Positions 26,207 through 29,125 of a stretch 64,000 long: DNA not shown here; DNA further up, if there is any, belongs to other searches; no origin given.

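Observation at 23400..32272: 8.9 kb glycan-plus-H-NS module splits the conserved pdxA-rsmA junction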

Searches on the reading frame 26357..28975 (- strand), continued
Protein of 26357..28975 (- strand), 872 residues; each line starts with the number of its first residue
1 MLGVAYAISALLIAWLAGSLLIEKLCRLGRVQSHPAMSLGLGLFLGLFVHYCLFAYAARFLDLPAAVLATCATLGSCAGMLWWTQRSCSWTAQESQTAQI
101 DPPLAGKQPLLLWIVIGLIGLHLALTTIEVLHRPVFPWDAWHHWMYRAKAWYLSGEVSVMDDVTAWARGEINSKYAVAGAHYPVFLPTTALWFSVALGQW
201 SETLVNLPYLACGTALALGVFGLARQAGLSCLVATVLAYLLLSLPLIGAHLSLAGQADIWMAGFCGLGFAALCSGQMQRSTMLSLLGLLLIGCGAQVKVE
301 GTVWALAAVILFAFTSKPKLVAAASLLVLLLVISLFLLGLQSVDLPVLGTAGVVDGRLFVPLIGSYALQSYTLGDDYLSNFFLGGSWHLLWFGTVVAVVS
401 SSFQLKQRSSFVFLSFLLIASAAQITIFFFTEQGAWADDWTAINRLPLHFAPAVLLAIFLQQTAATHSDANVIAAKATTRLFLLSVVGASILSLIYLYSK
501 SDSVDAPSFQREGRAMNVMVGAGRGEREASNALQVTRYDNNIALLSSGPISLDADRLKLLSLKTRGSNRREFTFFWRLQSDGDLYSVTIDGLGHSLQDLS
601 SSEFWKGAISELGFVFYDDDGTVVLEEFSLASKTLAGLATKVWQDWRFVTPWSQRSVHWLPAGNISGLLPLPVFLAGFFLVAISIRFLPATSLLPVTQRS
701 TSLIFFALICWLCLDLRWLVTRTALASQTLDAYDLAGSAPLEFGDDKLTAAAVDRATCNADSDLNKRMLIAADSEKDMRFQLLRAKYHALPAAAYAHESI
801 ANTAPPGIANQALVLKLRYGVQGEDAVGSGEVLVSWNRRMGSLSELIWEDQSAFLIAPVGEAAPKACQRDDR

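Call 44: search_protein_families(library=pfam, alignment_id=A1, max_evalue=0.1)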
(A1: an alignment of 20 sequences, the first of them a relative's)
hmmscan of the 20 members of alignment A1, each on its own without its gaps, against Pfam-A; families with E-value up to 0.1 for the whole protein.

A. member 1, P0001 (872 aa): 0 families

B. families by the number of members that match (of 20 scanned): 5 families
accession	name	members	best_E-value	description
PF13231.12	PMT_2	2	1.5e-05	Dolichyl-phosphate-mannose-protein mannosyltransferase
PF03006.26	HlyIII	1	0.0027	Haemolysin-III related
PF11125.13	Phage_MS2_lysis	1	0.0054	Bacteriophage MS2, lysis protein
PF07853.16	DUF1648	1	0.0071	Domain of unknown function (DUF1648)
PF20460.3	DUF6713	1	0.031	Family of unknown function (DUF6713)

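Call 69: search_protein_families(library=pfam, proteins=[L003:15055-16101:+, L003:16101-17012:+, L003:17009-18217:+, L003:18214-18897:-, L003:19066-22173:-], max_evalue=0.001)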
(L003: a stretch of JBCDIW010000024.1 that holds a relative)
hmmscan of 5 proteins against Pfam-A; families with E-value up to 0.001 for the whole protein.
L003:15055-16101:+ (348 aa): 3 families
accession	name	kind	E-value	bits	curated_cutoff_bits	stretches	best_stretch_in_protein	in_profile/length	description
PF16363.11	GDP_Man_Dehyd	-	5.1e-135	450.6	27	1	10-334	2-332/332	GDP-mannose 4,6 dehydratase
PF01370.27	Epimerase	-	1.2e-70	238.1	20.9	1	9-249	2-239/240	NAD dependent epimerase/dehydratase family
PF04321.23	RmlD_sub_bind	-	8.1e-09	35.4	27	1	9-182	4-152/287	RmlD substrate binding domain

L003:16101-17012:+ (303 aa): 7 families
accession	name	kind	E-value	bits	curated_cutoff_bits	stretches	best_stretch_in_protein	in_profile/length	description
PF16363.11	GDP_Man_Dehyd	-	1.6e-44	153.2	27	1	7-251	1-270/332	GDP-mannose 4,6 dehydratase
PF01370.27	Epimerase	-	2.5e-41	142.1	20.9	1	7-228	2-239/240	NAD dependent epimerase/dehydratase family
PF04321.23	RmlD_sub_bind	-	2.4e-13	50.3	27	1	5-154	2-138/287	RmlD substrate binding domain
PF07993.18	NAD_binding_4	-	2.5e-10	40.4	20.1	1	65-174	87-218/258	Male sterility protein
PF02719.21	Polysacc_synt_2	-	2.8e-10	40.3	20.2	1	9-248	4-248/293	Polysaccharide biosynthesis protein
PF01073.25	3Beta_HSD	-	8.6e-10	38.5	22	1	7-132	1-132/280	3-beta hydroxysteroid dehydrogenase/isomerase family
PF13460.12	NAD_binding_10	-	2.4e-08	34.5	27.2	1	10-127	1-108/184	NAD(P)H-binding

L003:17009-18217:+ (402 aa): 5 families
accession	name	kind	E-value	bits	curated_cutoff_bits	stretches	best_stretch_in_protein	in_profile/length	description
PF00534.26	Glycos_transf_1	-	1e-21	77.7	26.4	1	217-370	15-167/172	Glycosyl transferases group 1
PF13692.12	Glyco_trans_1_4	-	3.7e-17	63.3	27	1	226-358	10-139/142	Glycosyl transferases group 1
PF20706.3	GT4-conflict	-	9.1e-09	35.2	26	1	227-333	209-317/385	Family 4 Glycosyltransferase in conflict systems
PF13579.12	Glyco_trans_4_4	-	3.2e-06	28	29.7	1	126-191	97-157/158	Glycosyl transferase 4-like domain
PF13439.12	Glyco_transf_4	-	2.7e-05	24.7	28.5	1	136-190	109-163/170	Glycosyltransferase Family 4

L003:18214-18897:- (227 aa): 0 families

L003:19066-22173:- (1035 aa): 4 families
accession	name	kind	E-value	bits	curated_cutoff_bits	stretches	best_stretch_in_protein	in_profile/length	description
PF13692.12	Glyco_trans_1_4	-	9.2e-36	123.7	27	3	891-1017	2-132/142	Glycosyl transferases group 1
PF00534.26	Glycos_transf_1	-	2.5e-34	118.7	26.4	3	889-999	14-126/172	Glycosyl transferases group 1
PF20706.3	GT4-conflict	-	6.7e-07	29.1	26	0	95-129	283-317/385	Family 4 Glycosyltransferase in conflict systems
PF13524.12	Glyco_trans_1_2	-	1.7e-05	25.2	25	1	52-125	2-82/144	Glycosyl transferase-like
